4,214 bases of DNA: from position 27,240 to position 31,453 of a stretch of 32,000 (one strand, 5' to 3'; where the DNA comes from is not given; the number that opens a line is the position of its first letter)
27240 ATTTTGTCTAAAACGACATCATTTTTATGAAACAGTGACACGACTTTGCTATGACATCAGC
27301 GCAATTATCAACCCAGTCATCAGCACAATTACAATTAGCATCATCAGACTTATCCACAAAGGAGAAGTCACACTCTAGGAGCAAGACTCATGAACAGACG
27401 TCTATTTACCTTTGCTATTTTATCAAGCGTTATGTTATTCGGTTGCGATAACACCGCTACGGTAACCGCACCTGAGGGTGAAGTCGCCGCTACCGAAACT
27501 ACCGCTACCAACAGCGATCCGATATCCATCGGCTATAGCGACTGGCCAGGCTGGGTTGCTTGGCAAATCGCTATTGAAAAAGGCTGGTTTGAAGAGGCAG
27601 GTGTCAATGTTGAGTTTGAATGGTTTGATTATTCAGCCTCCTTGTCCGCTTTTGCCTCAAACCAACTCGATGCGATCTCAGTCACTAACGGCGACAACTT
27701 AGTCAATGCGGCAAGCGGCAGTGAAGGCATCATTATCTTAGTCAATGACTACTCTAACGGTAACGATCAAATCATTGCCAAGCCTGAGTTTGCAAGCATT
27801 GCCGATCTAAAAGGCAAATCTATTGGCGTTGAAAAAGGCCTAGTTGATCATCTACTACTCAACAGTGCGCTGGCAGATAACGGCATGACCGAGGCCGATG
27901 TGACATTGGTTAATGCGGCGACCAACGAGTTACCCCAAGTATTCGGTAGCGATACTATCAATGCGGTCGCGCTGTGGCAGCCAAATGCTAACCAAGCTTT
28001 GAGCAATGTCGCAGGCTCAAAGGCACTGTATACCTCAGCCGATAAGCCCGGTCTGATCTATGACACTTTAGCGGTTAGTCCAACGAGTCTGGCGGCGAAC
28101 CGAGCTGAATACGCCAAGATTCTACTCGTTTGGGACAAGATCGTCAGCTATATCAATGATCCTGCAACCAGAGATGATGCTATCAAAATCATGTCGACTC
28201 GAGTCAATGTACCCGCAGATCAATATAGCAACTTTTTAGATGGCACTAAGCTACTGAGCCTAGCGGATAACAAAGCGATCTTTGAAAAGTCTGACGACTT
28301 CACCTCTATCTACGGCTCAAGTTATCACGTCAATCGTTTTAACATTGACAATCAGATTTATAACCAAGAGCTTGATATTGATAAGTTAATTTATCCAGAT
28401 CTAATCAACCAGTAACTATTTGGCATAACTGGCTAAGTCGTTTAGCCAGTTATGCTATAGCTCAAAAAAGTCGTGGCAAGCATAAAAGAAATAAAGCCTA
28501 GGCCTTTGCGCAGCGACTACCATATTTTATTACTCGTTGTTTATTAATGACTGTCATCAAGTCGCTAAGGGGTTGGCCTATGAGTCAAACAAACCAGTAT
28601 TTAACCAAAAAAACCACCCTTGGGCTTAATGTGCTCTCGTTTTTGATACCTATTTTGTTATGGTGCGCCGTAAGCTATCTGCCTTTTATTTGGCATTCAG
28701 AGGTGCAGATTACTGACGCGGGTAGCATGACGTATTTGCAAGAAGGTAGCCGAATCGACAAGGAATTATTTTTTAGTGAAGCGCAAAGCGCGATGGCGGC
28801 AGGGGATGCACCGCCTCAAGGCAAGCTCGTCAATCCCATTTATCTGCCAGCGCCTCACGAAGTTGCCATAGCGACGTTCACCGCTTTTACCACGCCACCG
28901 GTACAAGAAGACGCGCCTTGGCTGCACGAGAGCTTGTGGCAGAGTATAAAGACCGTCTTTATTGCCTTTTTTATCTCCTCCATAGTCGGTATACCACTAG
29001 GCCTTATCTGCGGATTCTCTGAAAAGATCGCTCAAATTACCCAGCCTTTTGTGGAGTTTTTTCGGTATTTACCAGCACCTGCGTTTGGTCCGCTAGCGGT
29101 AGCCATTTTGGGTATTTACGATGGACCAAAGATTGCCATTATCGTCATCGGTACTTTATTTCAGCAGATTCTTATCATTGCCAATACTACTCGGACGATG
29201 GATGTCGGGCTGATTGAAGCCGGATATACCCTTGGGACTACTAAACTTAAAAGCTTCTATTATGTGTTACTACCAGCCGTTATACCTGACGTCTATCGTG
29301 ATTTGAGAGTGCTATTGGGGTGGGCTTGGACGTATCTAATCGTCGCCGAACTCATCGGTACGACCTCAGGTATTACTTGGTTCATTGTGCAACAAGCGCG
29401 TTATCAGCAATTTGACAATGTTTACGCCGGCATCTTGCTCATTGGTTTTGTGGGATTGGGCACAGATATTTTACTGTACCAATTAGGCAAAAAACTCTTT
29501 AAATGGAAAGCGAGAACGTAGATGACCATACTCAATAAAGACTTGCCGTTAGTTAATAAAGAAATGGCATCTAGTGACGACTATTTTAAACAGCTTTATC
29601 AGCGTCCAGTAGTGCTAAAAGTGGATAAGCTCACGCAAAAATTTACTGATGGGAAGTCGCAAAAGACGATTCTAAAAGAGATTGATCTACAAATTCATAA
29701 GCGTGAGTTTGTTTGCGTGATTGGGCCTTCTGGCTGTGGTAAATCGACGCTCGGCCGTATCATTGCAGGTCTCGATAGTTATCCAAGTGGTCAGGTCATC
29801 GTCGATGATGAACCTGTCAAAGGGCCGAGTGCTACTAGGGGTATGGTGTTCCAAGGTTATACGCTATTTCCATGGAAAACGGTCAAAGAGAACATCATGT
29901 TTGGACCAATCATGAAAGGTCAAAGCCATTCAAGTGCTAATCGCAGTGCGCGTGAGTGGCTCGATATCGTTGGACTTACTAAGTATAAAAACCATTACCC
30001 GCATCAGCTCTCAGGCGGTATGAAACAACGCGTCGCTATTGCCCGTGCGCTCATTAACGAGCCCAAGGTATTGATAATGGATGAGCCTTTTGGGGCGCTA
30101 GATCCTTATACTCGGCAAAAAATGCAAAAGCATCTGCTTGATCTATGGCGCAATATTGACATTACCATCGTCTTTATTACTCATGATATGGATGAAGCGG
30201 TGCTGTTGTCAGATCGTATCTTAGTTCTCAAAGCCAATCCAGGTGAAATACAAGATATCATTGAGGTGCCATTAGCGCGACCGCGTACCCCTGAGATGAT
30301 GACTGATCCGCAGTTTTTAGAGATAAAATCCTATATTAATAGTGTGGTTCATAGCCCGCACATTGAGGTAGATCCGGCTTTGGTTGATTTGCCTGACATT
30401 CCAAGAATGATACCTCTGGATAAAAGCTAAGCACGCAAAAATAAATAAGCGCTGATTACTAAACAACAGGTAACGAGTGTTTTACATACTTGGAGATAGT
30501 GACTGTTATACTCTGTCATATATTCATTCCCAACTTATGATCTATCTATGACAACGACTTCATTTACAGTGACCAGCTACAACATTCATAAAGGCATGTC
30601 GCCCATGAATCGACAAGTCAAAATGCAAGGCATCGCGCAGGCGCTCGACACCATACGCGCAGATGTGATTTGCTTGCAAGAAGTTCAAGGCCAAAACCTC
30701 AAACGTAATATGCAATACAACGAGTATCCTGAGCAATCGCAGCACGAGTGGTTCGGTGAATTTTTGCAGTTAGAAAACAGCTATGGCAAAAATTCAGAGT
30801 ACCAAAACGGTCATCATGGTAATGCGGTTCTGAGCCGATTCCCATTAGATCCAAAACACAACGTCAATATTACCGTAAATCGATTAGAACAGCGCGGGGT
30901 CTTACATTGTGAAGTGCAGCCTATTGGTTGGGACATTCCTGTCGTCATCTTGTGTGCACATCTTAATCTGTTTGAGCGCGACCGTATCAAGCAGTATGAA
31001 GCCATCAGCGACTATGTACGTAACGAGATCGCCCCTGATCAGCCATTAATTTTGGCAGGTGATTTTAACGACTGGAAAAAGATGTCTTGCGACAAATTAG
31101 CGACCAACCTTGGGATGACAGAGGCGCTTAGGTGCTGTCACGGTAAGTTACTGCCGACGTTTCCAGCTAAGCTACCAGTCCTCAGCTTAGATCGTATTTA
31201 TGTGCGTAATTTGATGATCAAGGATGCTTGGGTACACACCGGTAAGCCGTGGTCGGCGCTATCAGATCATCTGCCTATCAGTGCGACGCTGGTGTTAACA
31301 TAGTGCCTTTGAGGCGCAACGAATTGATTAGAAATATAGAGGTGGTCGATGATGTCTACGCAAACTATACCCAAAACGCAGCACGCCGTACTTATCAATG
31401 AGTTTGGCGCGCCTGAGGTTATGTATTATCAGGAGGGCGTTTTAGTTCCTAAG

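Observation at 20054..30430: Seven-gene riboswitch-controlled operon: guanidine import plus guanidine carboxylase / carboxyguanidine deiminase / allophanate hydrolase pathway (annotation trap: 'urea')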

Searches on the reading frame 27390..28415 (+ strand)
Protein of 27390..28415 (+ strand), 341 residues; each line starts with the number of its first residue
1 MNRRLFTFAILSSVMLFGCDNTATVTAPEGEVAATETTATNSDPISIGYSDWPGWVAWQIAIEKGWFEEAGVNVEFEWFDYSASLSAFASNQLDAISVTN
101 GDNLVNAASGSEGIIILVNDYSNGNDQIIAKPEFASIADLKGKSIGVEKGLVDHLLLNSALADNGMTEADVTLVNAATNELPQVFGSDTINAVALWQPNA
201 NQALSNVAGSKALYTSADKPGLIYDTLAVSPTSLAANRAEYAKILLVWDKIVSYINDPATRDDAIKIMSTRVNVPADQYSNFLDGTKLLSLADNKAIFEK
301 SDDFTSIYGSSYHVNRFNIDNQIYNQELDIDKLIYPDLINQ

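Call 5: search_protein_families(library=pfam, proteins=[window:27390-28415:+])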
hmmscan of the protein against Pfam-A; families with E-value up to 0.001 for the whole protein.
window:27390-28415:+ (341 aa): 2 families
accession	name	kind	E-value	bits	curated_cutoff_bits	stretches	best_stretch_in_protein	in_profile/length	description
PF09084.16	NMT1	-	1.1e-15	58.5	20.5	1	60-243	9-197/216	NMT1/THI5 like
PF13379.11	NMT1_2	-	4.1e-11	43.6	24.7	1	41-268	4-251/252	NMT1-like family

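Call 6: search_protein_families(library=ncbifam, proteins=[window:27390-28415:+])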
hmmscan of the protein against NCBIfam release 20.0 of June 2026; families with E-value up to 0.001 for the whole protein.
window:27390-28415:+ (341 aa): 6 families
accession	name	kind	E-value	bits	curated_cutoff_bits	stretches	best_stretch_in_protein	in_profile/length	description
TIGR03427.1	ABC_peri_uca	equivalog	1.9e-40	139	333.9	1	45-324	4-285/328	putative urea ABC transporter substrate-binding protein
TIGR01728.1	SsuA_fam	subfamily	1.9e-36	125.8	163.5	1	45-292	1-251/290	aliphatic sulfonate ABC transporter substrate-binding protein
NF008588.0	PRK11553.1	subfamily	7.7e-09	34.9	299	1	36-218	18-204/319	aliphatic sulfonate ABC transporter substrate-binding protein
TIGR01729.1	taurine_ABC_bnd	equivalog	2.2e-05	24.1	304.25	1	65-204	20-162/300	taurine ABC transporter substrate-binding protein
NF008553.0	PRK11480.1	equivalog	0.00039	19.7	490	1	64-202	43-182/320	taurine ABC transporter substrate-binding protein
NF040735.1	SBP_SaoX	equivalog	0.00054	19.2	300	0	45-149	5-106/330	ABC transporter substrate-binding subunit SaoX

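Call 24: search_solved_structures(query=window:27390-28415:+, max_evalue=0.001, show_alignments=0)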
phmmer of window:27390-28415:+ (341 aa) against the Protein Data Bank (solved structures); distinct sequences matched with E-value up to 0.001: 3.
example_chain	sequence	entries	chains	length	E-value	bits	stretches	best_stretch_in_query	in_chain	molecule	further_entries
3e4r_A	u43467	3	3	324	1.6e-05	27.4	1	130-216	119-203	Nitrate transport protein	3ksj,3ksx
2x26_A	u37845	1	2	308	3.7e-05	26.2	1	75-285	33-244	PERIPLASMIC ALIPHATIC SULPHONATES-BINDING PROTEIN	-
4zv1_A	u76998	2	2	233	0.00069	22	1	46-197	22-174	AncQR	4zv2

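Call 26: find_homologous_proteins(query=window:27390-28415:+, max_evalue=0.00001)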
Query window:27390-28415:+ (341 aa): 6350 proteins with E <= 0.00001 among 8000 candidates; the best 120 are listed.
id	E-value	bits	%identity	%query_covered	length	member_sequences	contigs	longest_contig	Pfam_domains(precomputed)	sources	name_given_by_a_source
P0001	8.2e-209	710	95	100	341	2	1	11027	PF13379.12,PF09084.17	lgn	-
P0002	5.9e-186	635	84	100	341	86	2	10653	PF13379.12,PF09084.17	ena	-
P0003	4.3e-177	606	80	99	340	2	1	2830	PF13379.12,PF04069.18,PF09084.17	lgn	-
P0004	1.1e-165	569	74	100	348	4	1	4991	PF13379.12,PF04069.18,PF09084.17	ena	-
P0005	1.5e-138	479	82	79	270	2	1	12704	PF13379.12,PF09084.17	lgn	-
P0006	9.9e-136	470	63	100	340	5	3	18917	PF13379.12,PF09084.17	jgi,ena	jgi:NitT/TauT family transport system substrate-binding protein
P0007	2.2e-135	469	61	100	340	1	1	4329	PF13379.12,PF09084.17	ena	-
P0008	2.7e-135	469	61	100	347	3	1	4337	PF13379.12,PF09084.17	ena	-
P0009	5.2e-135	468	61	100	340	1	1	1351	PF13379.12,PF09084.17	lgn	-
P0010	5.5e-135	468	62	100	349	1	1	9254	PF13379.12,PF09084.17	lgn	-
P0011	7.5e-135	467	61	100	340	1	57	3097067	PF13379.12,PF09084.17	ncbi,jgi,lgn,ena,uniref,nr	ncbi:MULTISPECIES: ABC transporter substrate-binding protein [Acinetobacter]|uniref:ABC transporter 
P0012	7.6e-135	467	61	100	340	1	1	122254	PF13379.12,PF09084.17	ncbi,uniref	ncbi:ABC transporter substrate-binding protein [Acinetobacter schindleri]|uniref:ABC transporter sub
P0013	8.2e-135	467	61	100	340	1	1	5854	PF13379.12,PF09084.17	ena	-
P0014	9.8e-135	467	61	100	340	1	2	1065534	PF13379.12,PF09084.17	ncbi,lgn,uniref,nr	ncbi:ABC transporter substrate-binding protein [Acinetobacter schindleri]|uniref:SsuA/THI5-like doma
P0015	1.0e-134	467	61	100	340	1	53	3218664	PF13379.12,PF09084.17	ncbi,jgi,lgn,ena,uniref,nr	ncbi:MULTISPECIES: ABC transporter substrate-binding protein [Acinetobacter]|jgi:NitT/TauT family tr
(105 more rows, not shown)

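Call 80: predict_structure(alignment_id=A3)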
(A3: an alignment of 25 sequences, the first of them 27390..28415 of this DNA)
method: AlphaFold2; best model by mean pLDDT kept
length: 341 residues; sequences in the alignment: 25
mean_pLDDT: 82.7   pTM: 0.78
mean pLDDT of the five models: 82.7, 81.9, 72.8, 68.5, 62.9
residues with pLDDT >= 90: 173; 70-90: 117; 50-70: 12; < 50: 39
segments of 3 or more residues with pLDDT < 50: 1-3, 5-40
pLDDT, mean of each block of 10 residues (from residue 1): 44 39 27 34 83 81 95 88 81 90 83 91 87 96 85 79 92 84 91 86 89 91 91 93 97 96 94 85 86 96 94 88 84 92 80
secondary structure, 60 per line:
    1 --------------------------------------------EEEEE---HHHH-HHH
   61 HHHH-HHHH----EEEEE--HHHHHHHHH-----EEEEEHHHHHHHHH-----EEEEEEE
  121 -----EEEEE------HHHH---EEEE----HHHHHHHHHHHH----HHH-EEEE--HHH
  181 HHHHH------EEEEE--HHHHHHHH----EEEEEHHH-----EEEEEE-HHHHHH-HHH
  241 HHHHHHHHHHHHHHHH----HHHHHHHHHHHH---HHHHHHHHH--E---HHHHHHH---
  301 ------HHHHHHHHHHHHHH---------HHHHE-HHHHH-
elements in order: E45-49 H53-56 H58-64 H66-69 E74-78 H81-89 E95-99 H100-108 E114-120 E126-130 H137-140 E144-147 H152-163 E172-175 H178-185 E192-196 H199-206 E211-215 E224-229 H231-236 H238-256 H261-272 H276-284 H291-297 H307-320 H330-333 H336-340

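Call 83: fold_search(model_id=the predicted structure, library=pdb)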
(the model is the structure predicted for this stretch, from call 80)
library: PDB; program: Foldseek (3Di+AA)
matches with E <= 10: 1634; with E <= 0.001: 1069
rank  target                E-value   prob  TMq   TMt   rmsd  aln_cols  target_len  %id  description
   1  2x26_B                2.4e-16  1.00  0.72  0.83   6.9       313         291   17  Crystal structure of the periplasmic aliphatic sulphonate binding protein SsuA from Escherichia coli (released 2010-04-14)
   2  6ssy_B                3.0e-16  1.00  0.71  0.81   3.3       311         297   18  Taurine ABC transporter substrate binding protein TauA from E. coli in complex with 2-Aminoethylphosphonic acid (released 2019-12-18)
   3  3ksx                  6.8e-16  1.00  0.68  0.79   3.8       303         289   16  The alkanesulfonate-binding protein SsuA from Xanthomonas axonopodis pv. citri bound to MOPS (released 2010-10-13)
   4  3e4r                  7.2e-16  1.00  0.68  0.78   3.8       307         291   16  Crystal structure of the alkanesulfonate binding protein (SsuA) from the phytopathogenic bacteria Xanthomonas axonopodis (released 2008-09-23)
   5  3ksj                  1.1e-15  1.00  0.68  0.79   3.7       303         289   16  The alkanesulfonate-binding protein SsuA from Xabthomonas axonopodis pv. citri bound to MES (released 2010-10-13)
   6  2x26_A                1.4e-15  1.00  0.68  0.75   3.5       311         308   17  Crystal structure of the periplasmic aliphatic sulphonate binding protein SsuA from Escherichia coli (released 2010-04-14)
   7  6ssy_A                2.5e-15  1.00  0.71  0.80   3.3       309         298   18  Taurine ABC transporter substrate binding protein TauA from E. coli in complex with 2-Aminoethylphosphonic acid (released 2019-12-18)
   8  9uai                  1.1e-13  1.00  0.57  0.53  10.3       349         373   15  Crystal structure of cyanobacterial CRD of CmpBCD in the presence of nitrate (released 2026-04-08)
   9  3uif                  2.3e-13  1.00  0.68  0.70   4.0       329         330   14  CRYSTAL STRUCTURE OF putative sulfonate ABC transporter, periplasmic sulfonate-binding protein SsuA from Methylobacillus (released 2011-11-23)
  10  9uak                  3.2e-13  1.00  0.57  0.54  11.2       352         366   16  Crystal structure of C terminal regulatory domain of cyanobacterial bicarbonate transporter CmpABCD (released 2026-04-08)
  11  4h6d_B                8.6e-13  1.00  0.60  0.62   5.7       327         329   16  Crystal structure of PLP-soaked HMP synthase Thi5 from S. cerevisiae (released 2012-10-17)
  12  4h6d_A                1.0e-12  1.00  0.60  0.64   5.7       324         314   16  Crystal structure of PLP-soaked HMP synthase Thi5 from S. cerevisiae (released 2012-10-17)
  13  4h6d_F                1.0e-12  1.00  0.60  0.61   5.7       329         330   16  Crystal structure of PLP-soaked HMP synthase Thi5 from S. cerevisiae (released 2012-10-17)
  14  4h6d_H                1.0e-12  1.00  0.59  0.62   5.8       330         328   16  Crystal structure of PLP-soaked HMP synthase Thi5 from S. cerevisiae (released 2012-10-17)
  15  4nmy_A                1.2e-12  1.00  0.62  0.70   5.0       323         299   13  Crystal Structure of the Thiamin-bound form of Substrate-binding Protein of ABC Transporter from Clostridium difficile (released 2013-12-04)
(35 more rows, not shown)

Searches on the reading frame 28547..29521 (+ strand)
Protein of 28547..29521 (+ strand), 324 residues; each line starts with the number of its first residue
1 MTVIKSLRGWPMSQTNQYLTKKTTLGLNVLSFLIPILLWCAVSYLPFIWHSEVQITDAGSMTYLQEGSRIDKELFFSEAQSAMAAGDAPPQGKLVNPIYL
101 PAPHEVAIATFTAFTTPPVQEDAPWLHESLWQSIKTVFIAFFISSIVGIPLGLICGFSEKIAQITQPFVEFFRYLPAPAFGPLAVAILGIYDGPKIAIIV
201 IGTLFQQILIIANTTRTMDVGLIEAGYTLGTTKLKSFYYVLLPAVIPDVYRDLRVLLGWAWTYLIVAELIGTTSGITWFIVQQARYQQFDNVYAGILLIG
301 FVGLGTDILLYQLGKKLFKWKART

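Call 5: search_protein_families(library=pfam, proteins=[window:28547-29521:+])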
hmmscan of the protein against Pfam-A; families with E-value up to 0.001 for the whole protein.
window:28547-29521:+ (324 aa): 1 family
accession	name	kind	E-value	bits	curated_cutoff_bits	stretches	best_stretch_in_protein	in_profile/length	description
PF00528.27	BPD_transp_1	-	1.7e-22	80.5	26.4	1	148-317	1-182/184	Binding-protein-dependent transport system inner membrane component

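Call 6: search_protein_families(library=ncbifam, proteins=[window:28547-29521:+])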
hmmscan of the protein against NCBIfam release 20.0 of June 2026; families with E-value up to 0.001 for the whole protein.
window:28547-29521:+ (324 aa): 11 families
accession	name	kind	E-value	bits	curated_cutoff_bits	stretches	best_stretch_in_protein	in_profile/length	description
NF040733.1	ABC_perm_U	equivalog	8.1e-35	120.5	295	1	96-322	31-250/251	ABC transporter permease subunit SaoP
NF007545.0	PRK10160.1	equivalog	6.4e-32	111.1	342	1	93-322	45-272/275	taurine ABC transporter permease TauC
NF008470.0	PRK11365.1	equivalog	2.1e-25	89.6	347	1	100-321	39-253/263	aliphatic sulfonate ABC transporter permease SsuC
TIGR01183.1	ntrB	equivalog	4.1e-19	69.1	209.05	1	131-309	20-198/202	nitrate ABC transporter permease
TIGR03416.1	ABC_choXWV_perm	equivalog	1.5e-09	37.8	363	1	128-277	86-234/267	choline ABC transporter permease subunit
NF008196.0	PRK10952.1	equivalog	1e-07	31.1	439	1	135-272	151-288/356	glycine betaine/L-proline ABC transporter permease ProW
TIGR01097.1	PhnE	equivalog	7.4e-07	28.9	216.7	1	111-309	43-243/252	phosphonate ABC transporter, permease protein PhnE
NF011690.0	PRK15110.1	equivalog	1.1e-06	28.4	432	0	209-309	201-301/321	putrescine export ABC transporter permease SapB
TIGR01581.1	Mo_ABC_porter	hypoth_equivalog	0.00033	20.2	210.3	0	126-171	19-65/225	ABC transporter permease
NF043074.1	MMSYN1_0196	equivalog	0.00037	19.9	350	0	195-272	138-218/277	spermidine/putrescine ABC transporter permease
TIGR02790.1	nickel_nikC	equivalog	0.00088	18.9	358.45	0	133-256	64-185/258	nickel ABC transporter permease subunit NikC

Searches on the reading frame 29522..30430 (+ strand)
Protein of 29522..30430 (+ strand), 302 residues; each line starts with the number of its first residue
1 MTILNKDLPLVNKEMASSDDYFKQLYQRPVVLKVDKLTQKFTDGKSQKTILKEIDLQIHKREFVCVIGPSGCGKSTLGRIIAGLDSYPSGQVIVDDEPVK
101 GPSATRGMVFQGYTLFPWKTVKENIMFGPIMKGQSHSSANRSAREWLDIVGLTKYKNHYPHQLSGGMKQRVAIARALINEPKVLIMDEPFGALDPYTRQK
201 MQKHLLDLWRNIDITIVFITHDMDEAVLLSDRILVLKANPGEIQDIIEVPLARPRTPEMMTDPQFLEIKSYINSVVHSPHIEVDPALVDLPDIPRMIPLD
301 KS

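Call 5: search_protein_families(library=pfam, proteins=[window:29522-30430:+])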
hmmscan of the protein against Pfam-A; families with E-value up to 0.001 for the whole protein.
window:29522-30430:+ (302 aa): 4 families
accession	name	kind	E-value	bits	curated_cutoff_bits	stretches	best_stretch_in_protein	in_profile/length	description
PF00005.33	ABC_tran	-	2.1e-32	113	25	1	51-190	1-136/137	ABC transporter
PF13304.12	AAA_21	-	2.2e-07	31.7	27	0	155-222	230-299/304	AAA domain, putative AbiEii toxin, Type IV TA system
PF13401.12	AAA_22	-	5e-05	24.1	27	1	60-219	4-121/130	AAA domain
PF02463.25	SMC_N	-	7.2e-05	22.8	40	1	52-225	16-203/220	RecF/RecN/SMC N terminal domain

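Call 6: search_protein_families(library=ncbifam, proteins=[window:29522-30430:+])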
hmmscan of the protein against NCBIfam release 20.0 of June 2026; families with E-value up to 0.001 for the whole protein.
window:29522-30430:+ (302 aa): 190 families (the best 25 are shown)
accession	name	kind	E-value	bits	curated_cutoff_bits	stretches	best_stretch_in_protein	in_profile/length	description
NF040729.1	ABC_ATP_SaoA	equivalog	4.3e-73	245.8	360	1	32-259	2-229/248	ABC transporter ATP-binding protein SaoA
TIGR01184.1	ntrCD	subfamily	2.3e-71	240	291.8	1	51-272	1-226/230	nitrate ABC transporter ATP-binding protein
NF008421.0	PRK11248.1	equivalog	2.1e-68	230.6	357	1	32-277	2-248/255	taurine ABC transporter ATP-binding subunit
TIGR03265.1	PhnT2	equivalog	1.7e-66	224.8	457.7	1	31-244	4-214/353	putative 2-aminoethylphosphonate ABC transporter ATP-binding protein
NF006987.0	PRK09452.1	equivalog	1.6e-63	214.6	482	1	24-245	10-228/378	spermidine/putrescine ABC transporter ATP-binding protein PotA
NF043075.1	MMSYN1_0197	equivalog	3.7e-62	210.2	550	1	32-246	3-214/341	spermidine/putrescine ABC transporter ATP-binding protein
TIGR01186.1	proV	subfamily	9.1e-62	209.2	326.6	1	48-243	6-208/363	betaine/proline/choline family ABC transporter ATP-binding protein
TIGR01187.1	potA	subfamily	6e-57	193.1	355.6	1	67-244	2-180/325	polyamine ABC transporter ATP-binding protein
NF008420.0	PRK11247.1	equivalog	1.6e-56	191.4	395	1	31-256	12-225/257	aliphatic sulfonates ABC transporter ATP-binding protein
TIGR00968.1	3a0106s01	subfamily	5.3e-55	186.5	342.75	1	47-244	12-210/237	sulfate ABC transporter ATP-binding protein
TIGR03415.1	ABC_choXWV_ATP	equivalog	2e-53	181.8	483.75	1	51-238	40-240/382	choline ABC transporter ATP-binding protein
NF008653.0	PRK11650.1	subfamily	2.7e-53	181.3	432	1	33-245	5-215/357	sn-glycerol-3-phosphate ABC transporter ATP-binding protein UgpC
NF008513.0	PRK11432.1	equivalog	1.2e-52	179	496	1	37-245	12-217/351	ferric ABC transporter ATP-binding protein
NF040840.2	tungstate_WtpC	equivalog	2.5e-52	178.3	440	1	32-249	2-215/347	tungstate ABC transporter ATP-binding protein WtpC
TIGR03258.1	PhnT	equivalog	1.1e-51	176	499.15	1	47-238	20-215/359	2-aminoethylphosphonate ABC transport system ATP-binding subunit PhnT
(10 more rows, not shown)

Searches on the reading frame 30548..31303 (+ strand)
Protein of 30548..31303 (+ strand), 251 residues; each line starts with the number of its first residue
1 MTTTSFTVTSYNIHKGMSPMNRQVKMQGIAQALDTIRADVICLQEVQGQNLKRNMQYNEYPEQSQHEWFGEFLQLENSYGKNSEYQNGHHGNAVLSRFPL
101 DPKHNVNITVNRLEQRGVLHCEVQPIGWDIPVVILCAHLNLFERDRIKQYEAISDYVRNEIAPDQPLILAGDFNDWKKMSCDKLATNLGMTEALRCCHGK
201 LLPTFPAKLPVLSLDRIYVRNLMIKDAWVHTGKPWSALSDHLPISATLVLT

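Call 5: search_protein_families(library=pfam, proteins=[window:30548-31303:+])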
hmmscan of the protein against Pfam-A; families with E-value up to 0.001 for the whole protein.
window:30548-31303:+ (251 aa): 1 family
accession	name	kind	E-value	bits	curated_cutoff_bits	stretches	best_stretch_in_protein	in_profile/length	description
PF03372.29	Exo_endo_phos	-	2.7e-22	80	24.5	1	10-241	2-225/225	Endonuclease/Exonuclease/phosphatase family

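Call 6: search_protein_families(library=ncbifam, proteins=[window:30548-31303:+])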
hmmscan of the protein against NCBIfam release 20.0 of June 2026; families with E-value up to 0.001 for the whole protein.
window:30548-31303:+ (251 aa): 4 families
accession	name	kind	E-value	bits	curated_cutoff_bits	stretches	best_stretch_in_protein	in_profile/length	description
NF003842.0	PRK05421.1-4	equivalog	6.2e-13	48.7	144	1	149-250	164-257/259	endonuclease/exonuclease/phosphatase family protein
NF003840.0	PRK05421.1-2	equivalog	6.2e-08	32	163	1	164-250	200-280/282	endonuclease/exonuclease/phosphatase family protein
TIGR00633.1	xth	equivalog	5e-07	29.5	99.05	1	9-174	4-151/255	exodeoxyribonuclease III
TIGR00195.1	exoDNase_III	equivalog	3.1e-05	23.7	182.55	1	24-174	14-148/254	exodeoxyribonuclease III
